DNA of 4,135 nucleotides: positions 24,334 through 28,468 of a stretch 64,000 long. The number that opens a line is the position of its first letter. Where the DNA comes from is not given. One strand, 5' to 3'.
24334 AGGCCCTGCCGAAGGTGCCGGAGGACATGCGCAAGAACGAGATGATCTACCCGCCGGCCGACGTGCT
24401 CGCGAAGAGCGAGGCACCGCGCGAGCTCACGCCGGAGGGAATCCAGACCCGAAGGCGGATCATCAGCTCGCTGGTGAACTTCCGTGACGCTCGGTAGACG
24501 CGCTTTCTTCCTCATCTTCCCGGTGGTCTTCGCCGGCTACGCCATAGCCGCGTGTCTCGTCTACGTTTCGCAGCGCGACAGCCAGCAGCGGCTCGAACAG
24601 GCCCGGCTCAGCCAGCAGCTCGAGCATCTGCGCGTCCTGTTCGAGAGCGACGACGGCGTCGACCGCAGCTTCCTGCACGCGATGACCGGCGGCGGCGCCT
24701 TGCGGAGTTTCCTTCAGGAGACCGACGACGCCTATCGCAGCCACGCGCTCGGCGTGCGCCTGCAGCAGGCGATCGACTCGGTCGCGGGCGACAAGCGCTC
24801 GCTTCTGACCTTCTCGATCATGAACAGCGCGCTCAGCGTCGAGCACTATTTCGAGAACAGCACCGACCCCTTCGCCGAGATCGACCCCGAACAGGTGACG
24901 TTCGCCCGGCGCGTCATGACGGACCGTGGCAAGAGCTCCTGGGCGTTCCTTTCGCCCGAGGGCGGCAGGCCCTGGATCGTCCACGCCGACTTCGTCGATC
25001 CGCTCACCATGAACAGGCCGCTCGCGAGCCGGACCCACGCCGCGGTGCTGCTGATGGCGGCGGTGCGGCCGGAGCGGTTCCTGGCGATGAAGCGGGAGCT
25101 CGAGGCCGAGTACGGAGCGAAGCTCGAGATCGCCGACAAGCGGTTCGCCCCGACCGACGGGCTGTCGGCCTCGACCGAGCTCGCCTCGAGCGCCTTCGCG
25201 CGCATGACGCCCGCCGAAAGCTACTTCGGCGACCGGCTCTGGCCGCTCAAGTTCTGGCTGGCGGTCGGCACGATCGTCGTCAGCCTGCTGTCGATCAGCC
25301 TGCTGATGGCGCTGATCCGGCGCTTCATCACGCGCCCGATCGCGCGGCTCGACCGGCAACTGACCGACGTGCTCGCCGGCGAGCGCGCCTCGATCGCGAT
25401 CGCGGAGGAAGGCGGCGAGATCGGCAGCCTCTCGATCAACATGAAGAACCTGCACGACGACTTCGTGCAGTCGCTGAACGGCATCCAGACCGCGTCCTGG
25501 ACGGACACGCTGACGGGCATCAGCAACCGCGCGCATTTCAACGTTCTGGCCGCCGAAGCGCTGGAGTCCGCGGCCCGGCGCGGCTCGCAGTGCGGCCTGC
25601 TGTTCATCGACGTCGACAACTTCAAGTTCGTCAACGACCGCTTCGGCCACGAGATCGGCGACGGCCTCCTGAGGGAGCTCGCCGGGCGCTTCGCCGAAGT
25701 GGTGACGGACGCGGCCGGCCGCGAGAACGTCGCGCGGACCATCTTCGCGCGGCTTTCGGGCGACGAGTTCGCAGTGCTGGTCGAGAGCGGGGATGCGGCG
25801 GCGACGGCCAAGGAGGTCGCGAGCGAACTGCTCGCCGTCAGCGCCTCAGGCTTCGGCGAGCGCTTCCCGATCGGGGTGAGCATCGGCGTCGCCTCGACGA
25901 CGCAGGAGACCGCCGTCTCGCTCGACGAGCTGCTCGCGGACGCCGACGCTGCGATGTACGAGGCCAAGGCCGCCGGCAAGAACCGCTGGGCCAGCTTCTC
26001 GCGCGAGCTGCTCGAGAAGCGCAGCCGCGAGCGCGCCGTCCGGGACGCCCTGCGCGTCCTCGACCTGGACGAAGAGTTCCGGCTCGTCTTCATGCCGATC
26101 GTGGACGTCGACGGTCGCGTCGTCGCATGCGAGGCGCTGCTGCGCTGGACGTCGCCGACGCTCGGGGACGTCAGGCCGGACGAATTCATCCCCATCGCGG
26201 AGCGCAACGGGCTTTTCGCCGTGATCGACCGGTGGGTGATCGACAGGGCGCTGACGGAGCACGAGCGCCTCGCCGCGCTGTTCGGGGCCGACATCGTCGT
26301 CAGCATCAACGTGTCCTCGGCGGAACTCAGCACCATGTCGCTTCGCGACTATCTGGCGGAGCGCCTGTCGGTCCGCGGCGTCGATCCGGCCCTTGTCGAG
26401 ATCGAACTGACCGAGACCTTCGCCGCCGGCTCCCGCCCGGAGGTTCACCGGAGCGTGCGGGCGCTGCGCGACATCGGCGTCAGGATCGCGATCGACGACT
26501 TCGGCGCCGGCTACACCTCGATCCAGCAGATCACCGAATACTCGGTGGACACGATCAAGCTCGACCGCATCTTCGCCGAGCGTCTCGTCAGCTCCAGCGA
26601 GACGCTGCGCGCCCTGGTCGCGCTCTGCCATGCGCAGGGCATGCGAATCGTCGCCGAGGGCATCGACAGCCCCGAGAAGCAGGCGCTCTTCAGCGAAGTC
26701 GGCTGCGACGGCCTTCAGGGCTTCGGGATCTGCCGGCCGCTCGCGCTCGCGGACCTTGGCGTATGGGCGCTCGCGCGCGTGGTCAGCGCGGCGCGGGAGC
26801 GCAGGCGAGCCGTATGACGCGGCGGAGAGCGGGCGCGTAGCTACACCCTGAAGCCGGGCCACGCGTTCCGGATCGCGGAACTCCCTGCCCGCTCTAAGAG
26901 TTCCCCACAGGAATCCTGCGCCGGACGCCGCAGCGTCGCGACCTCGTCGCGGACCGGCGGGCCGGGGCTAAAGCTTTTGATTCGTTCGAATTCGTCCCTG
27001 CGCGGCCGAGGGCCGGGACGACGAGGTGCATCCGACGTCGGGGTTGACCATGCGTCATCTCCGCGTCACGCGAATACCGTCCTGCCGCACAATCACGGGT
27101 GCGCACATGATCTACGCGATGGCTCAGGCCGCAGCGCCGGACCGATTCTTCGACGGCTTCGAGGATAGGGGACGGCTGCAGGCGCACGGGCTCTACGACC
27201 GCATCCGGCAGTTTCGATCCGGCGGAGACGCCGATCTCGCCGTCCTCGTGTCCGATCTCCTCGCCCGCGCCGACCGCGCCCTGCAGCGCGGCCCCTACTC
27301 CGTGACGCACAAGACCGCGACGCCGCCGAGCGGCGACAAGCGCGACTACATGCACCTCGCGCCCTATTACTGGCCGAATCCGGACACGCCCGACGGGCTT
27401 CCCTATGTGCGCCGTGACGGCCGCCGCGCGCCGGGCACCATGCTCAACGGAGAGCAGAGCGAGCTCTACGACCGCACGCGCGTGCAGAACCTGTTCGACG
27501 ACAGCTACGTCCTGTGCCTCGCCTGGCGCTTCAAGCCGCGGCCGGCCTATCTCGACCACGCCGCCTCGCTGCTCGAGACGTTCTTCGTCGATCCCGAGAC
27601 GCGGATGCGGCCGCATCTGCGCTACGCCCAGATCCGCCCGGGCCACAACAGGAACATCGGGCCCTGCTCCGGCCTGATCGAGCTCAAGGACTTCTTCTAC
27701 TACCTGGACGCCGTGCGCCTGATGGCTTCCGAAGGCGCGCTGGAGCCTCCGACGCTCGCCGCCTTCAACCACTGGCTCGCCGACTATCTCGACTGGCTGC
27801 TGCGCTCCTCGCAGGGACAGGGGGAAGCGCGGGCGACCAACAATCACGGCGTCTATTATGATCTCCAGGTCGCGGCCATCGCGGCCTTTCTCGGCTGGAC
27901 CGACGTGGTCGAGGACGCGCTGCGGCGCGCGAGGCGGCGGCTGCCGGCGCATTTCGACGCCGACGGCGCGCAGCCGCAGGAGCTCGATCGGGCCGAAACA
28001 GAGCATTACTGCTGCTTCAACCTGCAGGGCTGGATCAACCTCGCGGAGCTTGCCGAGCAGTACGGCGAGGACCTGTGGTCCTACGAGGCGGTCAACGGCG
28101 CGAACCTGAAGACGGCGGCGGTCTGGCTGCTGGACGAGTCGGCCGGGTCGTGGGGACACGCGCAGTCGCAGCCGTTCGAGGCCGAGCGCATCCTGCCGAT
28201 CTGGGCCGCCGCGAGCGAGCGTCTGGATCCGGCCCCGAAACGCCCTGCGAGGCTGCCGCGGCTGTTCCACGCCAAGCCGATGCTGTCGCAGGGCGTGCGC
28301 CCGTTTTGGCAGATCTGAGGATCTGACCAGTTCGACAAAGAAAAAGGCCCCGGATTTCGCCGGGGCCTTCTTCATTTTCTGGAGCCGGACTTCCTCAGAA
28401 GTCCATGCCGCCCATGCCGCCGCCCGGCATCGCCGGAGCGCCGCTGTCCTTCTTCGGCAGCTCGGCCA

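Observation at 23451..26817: NspS/MbaA-like module: a PotD-family periplasmic binding protein gene overlapping a membrane SGDEF-EAL protein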

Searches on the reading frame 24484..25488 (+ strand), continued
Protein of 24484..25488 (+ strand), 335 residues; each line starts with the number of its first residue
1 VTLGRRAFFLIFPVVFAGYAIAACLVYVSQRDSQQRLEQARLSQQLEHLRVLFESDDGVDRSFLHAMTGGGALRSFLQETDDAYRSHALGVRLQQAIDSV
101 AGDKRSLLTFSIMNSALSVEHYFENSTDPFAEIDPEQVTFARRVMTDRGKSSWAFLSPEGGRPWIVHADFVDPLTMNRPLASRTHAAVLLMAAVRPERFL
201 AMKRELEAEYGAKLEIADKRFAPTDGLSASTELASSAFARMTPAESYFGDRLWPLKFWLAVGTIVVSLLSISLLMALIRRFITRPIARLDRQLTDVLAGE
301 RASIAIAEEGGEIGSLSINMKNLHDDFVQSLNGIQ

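Call 81: find_homologous_proteins(query=L086:2974-4014:+, max_evalue=1e-20)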
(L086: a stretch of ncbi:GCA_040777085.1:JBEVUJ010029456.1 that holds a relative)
Query L086:2974-4014:+ (347 aa): 98 proteins with E <= 1e-20 among 1113 candidates.
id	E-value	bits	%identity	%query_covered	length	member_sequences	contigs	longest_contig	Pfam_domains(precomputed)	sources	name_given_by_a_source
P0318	2.7e-236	801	99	100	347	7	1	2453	PF13416.12,PF13343.12,PF01547.31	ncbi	-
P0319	2.5e-173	594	71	100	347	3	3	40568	PF13416.12,PF13343.12,PF01547.31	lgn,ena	-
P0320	8.0e-171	586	70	100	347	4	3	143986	PF13416.12,PF13343.12,PF01547.31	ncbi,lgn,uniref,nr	ncbi:spermidine/putrescine transport system substrate-binding protein [Vibrio xiamenensis]|uniref:Sp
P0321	7.0e-151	520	65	98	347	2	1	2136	PF13416.12,PF13343.12,PF01547.31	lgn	-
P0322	2.8e-128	446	54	98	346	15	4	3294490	PF13416.12,PF13343.12,PF01547.31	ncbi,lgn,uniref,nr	ncbi:spermidine/putrescine ABC transporter substrate-binding protein [Vibrio tubiashii]|uniref:Norsp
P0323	8.9e-127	441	56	95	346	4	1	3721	PF13416.12,PF13343.12,PF01547.31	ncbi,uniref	ncbi:polyamine ABC transporter substrate-binding protein [Vibrio sp. M260118]|uniref:polyamine ABC t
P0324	1.9e-126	440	53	98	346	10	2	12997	PF13531.12,PF13416.12,PF13343.12,PF01547.31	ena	-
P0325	2.3e-126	440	53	100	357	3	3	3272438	PF13416.12,PF13343.12,PF01547.31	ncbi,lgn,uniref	ncbi:polyamine ABC transporter substrate-binding protein [Vibrio sp. TRT 21S02]|uniref:polyamine ABC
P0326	2.5e-126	440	54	100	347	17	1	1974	PF13416.12,PF13343.12,PF01547.31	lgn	-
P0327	5.6e-126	438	54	99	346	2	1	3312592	PF13416.12,PF13343.12,PF01547.31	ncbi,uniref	ncbi:spermidine/putrescine ABC transporter substrate-binding protein [Vibrio sp. TBV020]|uniref:poly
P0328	5.7e-126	438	54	97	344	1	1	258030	PF13416.12,PF13343.12,PF01547.31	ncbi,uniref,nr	ncbi:spermidine/putrescine ABC transporter substrate-binding protein [Vibrio aquaticus]|uniref:Sperm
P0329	1.1e-125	438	53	100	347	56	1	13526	PF13416.12,PF13343.12,PF01547.31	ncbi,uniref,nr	ncbi:spermidine/putrescine ABC transporter substrate-binding protein [Vibrio coralliilyticus]|uniref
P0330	1.8e-125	437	53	95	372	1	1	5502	PF13416.12,PF13343.12,PF01547.31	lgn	-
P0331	3.6e-125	436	54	100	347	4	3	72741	PF13416.12,PF13343.12,PF01547.31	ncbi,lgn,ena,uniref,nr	ncbi:putative spermidine/putrescine ABC transporter, periplasmic spermidine/putrescine-binding prote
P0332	1.8e-124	433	54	100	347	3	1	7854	PF13416.12,PF13343.12,PF01547.31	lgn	-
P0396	3.8e-99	350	47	96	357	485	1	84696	PF13416.12,PF13343.12,PF01547.31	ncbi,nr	ncbi:extracellular solute-binding protein [Vibrio cholerae]|nr:extracellular solute-binding protein 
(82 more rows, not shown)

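Call 83: find_encoding_contigs(protein=P0396, flank=5000, max_places=2)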
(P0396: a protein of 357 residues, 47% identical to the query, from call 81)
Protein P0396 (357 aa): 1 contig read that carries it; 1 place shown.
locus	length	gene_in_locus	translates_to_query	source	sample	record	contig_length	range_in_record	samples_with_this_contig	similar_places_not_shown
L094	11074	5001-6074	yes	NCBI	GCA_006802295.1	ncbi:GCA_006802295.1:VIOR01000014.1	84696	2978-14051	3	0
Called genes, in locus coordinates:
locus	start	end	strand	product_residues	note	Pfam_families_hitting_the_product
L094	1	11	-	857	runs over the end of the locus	PF02861:Clp_N, PF23569:NBD_SMAX1, PF00004:AAA, PF17871:AAA_lid_9, PF00004:AAA, PF07724:AAA_2, PF07728:AAA_5, PF10431:ClpB_D2-small, +8 more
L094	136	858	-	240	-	PF02578:Cu-oxidase_4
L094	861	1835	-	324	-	PF01479:S4, PF00849:PseudoU_synth_2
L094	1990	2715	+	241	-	PF13512:TPR_18, PF13525:YfiO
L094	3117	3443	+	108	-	PF02482:Ribosomal_S30AE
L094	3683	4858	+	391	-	PF01817:CM_2, PF00800:PDT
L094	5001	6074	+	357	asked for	PF01547:SBP_bac_1, PF13416:SBP_bac_8, PF13343:SBP_bac_6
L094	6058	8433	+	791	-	PF00990:GGDEF, PF00563:EAL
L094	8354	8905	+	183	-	PF01931:NTPase_I-T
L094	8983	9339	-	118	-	PF01371:Trp_repressor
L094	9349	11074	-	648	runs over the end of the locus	PF00760:Cucumo_coat (weak), PF14718:SLT_L, PF01464:SLT, PF27553:SLT_superhelical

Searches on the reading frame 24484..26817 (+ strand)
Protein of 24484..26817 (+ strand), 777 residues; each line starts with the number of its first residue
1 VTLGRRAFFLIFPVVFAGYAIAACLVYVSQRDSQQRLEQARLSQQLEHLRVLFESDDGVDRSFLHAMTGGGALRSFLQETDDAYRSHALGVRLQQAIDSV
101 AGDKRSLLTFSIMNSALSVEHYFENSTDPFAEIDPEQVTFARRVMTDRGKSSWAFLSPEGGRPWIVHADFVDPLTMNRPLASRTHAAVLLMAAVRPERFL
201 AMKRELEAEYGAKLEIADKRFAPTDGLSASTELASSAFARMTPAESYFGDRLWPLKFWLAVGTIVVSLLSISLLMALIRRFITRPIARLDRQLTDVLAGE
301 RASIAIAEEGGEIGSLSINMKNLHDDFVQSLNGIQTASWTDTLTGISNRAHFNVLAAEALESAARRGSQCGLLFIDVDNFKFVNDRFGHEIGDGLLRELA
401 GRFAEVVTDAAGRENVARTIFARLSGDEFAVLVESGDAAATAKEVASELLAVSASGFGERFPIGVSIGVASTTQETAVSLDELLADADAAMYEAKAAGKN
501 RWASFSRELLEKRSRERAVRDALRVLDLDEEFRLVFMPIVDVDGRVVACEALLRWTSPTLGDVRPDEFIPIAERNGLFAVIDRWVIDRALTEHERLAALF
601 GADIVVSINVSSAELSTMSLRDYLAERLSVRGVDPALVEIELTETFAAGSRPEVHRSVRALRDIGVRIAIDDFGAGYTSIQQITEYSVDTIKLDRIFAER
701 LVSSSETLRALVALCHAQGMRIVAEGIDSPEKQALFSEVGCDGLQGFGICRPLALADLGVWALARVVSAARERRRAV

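Call 3: search_protein_families(library=pfam, proteins=[window:24484-26817:+], max_evalue=0.01)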
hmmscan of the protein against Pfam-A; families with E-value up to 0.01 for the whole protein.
window:24484-26817:+ (777 aa): 2 families
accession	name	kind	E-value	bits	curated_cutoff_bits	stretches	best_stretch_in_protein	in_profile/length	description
PF00563.25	EAL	-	3.4e-55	187.4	31.3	1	521-752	6-236/236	EAL domain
PF00990.26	GGDEF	-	4.4e-34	118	23.8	1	339-501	2-161/161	Diguanylate cyclase, GGDEF domain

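Call 4: search_protein_families(library=ncbifam, proteins=[window:24484-26817:+], max_evalue=0.01)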
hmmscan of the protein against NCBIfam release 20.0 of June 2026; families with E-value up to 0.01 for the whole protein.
window:24484-26817:+ (777 aa): 28 families (the best 25 are shown)
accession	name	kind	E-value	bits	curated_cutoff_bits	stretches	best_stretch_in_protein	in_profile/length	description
NF045675.1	PhdiestaseDibA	equivalog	2.5e-84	283.8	980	1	334-757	199-620/623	phosphodiesterase DibA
NF007474.0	PRK10060.1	equivalog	4e-75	253.3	782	1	337-763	236-655/663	cyclic di-GMP phosphodiesterase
NF053781.1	cdiGMPphdstlr2612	equivalog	9e-61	205.8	1600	1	327-758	829-1261/1268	Tlr1612 family c-di-GMP phosphodiesterase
NF052458.1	PhdiestGepA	equivalog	5.2e-59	200.3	1200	1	263-757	350-836/840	phosphodiesterase GepA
NF008467.0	PRK11359.1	equivalog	2e-57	194.8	857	1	340-762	378-792/800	oxygen-sensing cyclic-di-GMP phosphodiesterase DosP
NF007298.0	PRK09776.1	equivalog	2.5e-56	191.2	1135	1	339-756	685-1100/1111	diguanylate cyclase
NF008807.1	PRK11829.1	equivalog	3.3e-43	147.8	733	1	269-758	170-658/670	biofilm formation regulator HmsP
NF007423.1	PRK09966.1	equivalog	1.7e-36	126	325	1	314-495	215-390/390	diguanylate cyclase DgcN/YfiN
TIGR00254.1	GGDEF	domain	2e-33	115.4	37.4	1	335-502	2-164/168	diguanylate cyclase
NF007839.0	PRK10551.1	equivalog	1.2e-31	109.8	461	1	520-763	266-511/518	cyclic di-GMP phosphodiesterase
NF045673.1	c-di-GMPRcptLapD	equivalog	7.8e-31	107.1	1020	1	319-752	217-644/647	cyclic di-GMP receptor LapD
NF052596.1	RR_EAL_PvrR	equivalog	1.3e-30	106.3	580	1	542-754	167-381/398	response regulator cyclic di-GMP phosphodiesterase PvrR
NF008281.1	PRK11059.1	equivalog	2.8e-28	98.6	663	1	334-746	217-623/633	RNase E specificity factor CsrD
NF051473.1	DigCycDgcsShew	equivalog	4.9e-28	98.3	400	1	338-502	135-288/291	diguanylate cyclase DgcS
NF038266.1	diguan_SiaD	equivalog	1e-27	97.2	290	1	333-501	89-251/252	biofilm regulation diguanylate cyclase SiaD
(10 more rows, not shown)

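Call 6: search_solved_structures(query=window:24484-26817:+, max_evalue=0.001)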
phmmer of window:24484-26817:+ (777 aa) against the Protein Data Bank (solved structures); distinct sequences matched with E-value up to 0.001: 89 (the best 60 are shown).
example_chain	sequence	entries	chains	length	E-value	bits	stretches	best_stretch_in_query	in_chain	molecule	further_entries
5m3c_A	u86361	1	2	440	1.6e-65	225.2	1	341-754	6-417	Diguanylate cyclase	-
4rnh_A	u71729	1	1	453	2.6e-65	224.5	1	338-760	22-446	Motility regulator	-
4rnf_A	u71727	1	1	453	6.2e-64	219.9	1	338-760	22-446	Motility regulator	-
5xgb_A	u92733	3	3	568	3.2e-48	168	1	336-754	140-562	Uncharacterized protein | Uncharacterized protein PA0861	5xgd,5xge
9cmf_A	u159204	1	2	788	5.7e-42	147.3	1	326-762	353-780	Oxygen sensor protein DosP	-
9clo_A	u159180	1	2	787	5.9e-42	147.3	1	326-762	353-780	Oxygen sensor protein DosP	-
9bgv_A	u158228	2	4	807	6.1e-42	147.2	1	326-762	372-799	Oxygen sensor protein DosP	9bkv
9cdr_A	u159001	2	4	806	6.2e-42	147.2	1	326-762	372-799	Oxygen sensor protein DosP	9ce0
4rni_A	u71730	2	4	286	5.3e-39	137.5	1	510-760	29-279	Motility regulator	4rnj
8arv_A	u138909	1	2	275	3e-37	131.7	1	516-758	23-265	Bifunctional diguanylate cyclase/phosphodiesterase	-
2r6o_A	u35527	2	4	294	3.7e-35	124.8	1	504-754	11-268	Putative diguanylate cyclase/phosphodiesterase (GGDEF & EAL domains) | PUTATIVE DIGUANYLATE CYCLASE/PHOSPHODIESTERASE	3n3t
5yrp_A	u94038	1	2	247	1.4e-34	122.9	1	534-758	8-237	Sensory box/response regulator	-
4hu3_A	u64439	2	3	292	6.9e-33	117.3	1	512-762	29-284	Oxygen sensor protein DosP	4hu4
4hjf_A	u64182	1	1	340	9.4e-33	116.9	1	479-762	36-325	GGDEF family protein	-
5m1t_A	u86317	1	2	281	2.2e-32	115.6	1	533-755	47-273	MucR Phosphodiesterase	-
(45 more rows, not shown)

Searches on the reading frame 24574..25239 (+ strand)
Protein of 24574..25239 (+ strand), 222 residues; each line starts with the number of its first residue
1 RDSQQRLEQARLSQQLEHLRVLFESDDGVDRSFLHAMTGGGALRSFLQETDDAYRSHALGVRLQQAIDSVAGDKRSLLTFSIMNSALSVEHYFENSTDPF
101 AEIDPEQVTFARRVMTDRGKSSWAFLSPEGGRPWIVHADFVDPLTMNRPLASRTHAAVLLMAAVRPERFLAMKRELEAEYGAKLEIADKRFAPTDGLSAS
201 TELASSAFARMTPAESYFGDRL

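Call 64: search_protein_families(library=pfam, proteins=[window:24574-25239:+], max_evalue=10)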
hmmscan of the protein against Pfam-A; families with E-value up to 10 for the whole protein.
window:24574-25239:+ (222 aa): 1 family
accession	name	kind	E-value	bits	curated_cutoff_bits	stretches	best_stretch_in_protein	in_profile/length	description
PF00611.28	FCH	-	0.13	13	27.8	1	168-198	21-50/78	Fes/CIP4, and EFC/F-BAR homology domain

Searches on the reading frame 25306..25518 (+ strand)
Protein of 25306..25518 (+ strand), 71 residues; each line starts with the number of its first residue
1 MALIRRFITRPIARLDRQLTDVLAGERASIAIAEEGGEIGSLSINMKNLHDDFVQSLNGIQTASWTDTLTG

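Call 64: search_protein_families(library=pfam, proteins=[window:25306-25518:+], max_evalue=10)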
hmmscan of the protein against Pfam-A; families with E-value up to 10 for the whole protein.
window:25306-25518:+ (71 aa): 0 families

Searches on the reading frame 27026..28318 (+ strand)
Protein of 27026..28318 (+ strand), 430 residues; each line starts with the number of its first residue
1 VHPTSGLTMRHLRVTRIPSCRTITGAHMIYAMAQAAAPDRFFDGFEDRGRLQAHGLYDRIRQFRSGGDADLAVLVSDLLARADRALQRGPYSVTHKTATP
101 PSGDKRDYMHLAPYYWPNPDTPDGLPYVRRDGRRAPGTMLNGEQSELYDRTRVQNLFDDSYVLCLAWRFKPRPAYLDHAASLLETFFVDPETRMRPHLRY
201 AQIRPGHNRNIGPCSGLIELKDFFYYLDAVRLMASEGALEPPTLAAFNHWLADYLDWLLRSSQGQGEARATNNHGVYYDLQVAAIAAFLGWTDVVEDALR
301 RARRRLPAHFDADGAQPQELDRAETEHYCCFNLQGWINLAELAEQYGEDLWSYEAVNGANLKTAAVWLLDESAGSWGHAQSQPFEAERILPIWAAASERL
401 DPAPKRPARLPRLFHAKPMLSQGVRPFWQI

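Call 3: search_protein_families(library=pfam, proteins=[window:27026-28318:+], max_evalue=0.01)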
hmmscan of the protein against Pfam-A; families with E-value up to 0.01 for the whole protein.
window:27026-28318:+ (430 aa): 1 family
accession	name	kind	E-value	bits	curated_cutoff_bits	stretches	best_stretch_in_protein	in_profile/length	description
PF05426.18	Alginate_lyase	-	3.9e-72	243.4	22.2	1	92-373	1-270/275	Alginate lyase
